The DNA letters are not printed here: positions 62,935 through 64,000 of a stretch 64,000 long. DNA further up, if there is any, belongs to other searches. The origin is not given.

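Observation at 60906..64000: Rhs toxin split at the shell/plug junction, with the plug-toxin on a separate Sec-exported lectin-repeat protein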

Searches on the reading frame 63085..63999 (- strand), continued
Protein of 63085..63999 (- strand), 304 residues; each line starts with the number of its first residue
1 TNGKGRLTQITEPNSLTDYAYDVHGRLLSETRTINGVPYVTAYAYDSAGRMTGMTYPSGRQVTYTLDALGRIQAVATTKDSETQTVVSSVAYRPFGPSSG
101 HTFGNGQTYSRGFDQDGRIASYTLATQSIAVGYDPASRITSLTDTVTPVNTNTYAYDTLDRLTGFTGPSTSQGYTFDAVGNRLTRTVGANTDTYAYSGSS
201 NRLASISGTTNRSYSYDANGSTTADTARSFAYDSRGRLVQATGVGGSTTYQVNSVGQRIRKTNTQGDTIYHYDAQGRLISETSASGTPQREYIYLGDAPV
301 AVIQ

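Call 73: find_encoding_contigs(protein=P0225, flank=10000, max_places=1)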
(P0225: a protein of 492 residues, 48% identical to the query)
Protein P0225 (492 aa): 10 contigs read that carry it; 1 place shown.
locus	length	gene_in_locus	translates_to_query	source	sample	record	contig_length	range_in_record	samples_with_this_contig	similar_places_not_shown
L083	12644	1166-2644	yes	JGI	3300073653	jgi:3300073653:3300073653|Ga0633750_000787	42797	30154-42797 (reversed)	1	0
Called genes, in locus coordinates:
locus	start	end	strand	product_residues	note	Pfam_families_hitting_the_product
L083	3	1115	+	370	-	?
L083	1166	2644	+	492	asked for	PF25023:TEN_YD-shell (weak), PF05593:RHS_repeat, PF25023:TEN_YD-shell (weak), PF05593:RHS_repeat, PF25023:TEN_YD-shell (weak), PF05593:RHS_repeat (weak), PF25023:TEN_YD-shell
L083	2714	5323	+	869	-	PF16640:Big_3_5 (faint), PF17957:Big_7, PF00754:F5_F8_type_C, PF22633:F5_F8_type_C_2, PF17957:Big_7, PF25023:TEN_YD-shell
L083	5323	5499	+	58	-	-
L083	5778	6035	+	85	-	-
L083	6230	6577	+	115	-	PF15533:Ntox33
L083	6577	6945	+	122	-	PF14106:DUF4279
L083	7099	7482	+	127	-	-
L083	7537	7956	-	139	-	-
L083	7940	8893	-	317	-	PF00004:AAA, PF07728:AAA_5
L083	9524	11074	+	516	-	PF12161:HsdM_N, PF02384:N6_Mtase, PF07669:Eco57I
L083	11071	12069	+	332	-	PF13310:Virulence_RhuM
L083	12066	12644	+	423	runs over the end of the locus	-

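Call 74: find_encoding_contigs(protein=P0122, flank=10000, max_places=1)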
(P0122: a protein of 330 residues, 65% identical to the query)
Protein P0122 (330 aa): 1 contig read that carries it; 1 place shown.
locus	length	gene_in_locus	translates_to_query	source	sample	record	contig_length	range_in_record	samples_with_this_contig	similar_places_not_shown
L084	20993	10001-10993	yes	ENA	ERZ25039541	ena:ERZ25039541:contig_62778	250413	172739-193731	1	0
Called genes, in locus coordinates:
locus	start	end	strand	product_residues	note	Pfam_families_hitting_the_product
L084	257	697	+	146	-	PF08546:ApbA_C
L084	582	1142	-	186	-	-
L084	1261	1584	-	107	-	-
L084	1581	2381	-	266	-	PF00005:ABC_tran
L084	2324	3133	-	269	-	PF00005:ABC_tran, PF12848:ABC_tran_Xtn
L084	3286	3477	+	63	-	-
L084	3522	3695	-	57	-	-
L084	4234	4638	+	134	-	-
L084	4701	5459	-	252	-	PF00254:FKBP_C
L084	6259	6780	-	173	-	-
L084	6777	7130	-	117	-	PF00754:F5_F8_type_C (weak)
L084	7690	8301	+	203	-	-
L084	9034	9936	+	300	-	PF13276:HTH_21, PF00665:rve, PF13683:rve_3, PF13333:rve_2 (weak)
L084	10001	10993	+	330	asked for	PF05593:RHS_repeat, PF25023:TEN_YD-shell, PF05593:RHS_repeat (weak)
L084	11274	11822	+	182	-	-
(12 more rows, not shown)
